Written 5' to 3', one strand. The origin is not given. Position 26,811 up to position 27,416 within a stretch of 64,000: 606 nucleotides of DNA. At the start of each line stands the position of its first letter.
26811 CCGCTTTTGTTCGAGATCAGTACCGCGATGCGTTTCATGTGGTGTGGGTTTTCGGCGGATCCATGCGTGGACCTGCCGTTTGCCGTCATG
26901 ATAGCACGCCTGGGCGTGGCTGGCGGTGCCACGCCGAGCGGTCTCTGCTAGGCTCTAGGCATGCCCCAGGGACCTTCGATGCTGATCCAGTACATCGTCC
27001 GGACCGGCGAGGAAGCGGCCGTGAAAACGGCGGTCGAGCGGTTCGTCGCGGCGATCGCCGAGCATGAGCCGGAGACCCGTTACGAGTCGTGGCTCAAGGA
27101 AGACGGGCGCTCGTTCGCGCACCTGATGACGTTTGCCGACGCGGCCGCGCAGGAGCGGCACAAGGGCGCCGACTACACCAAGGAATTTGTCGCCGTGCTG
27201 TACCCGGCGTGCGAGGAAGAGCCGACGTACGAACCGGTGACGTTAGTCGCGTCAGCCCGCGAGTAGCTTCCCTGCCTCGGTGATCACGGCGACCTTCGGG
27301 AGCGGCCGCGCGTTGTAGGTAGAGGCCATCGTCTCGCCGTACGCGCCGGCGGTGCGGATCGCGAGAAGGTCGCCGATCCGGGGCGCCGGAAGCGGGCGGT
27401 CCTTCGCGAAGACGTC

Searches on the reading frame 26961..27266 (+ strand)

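Call 45: search_protein_families(library=pfam, proteins=[window:26961-27266:+], max_evalue=0.001)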
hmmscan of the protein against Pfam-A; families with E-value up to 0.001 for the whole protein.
window:26961-27266:+ (101 aa): 1 family
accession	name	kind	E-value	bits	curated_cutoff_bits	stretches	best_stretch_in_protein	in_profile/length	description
PF03992.22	ABM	-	0.00052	20.6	23.1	1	8-78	5-77/78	Antibiotic biosynthesis monooxygenase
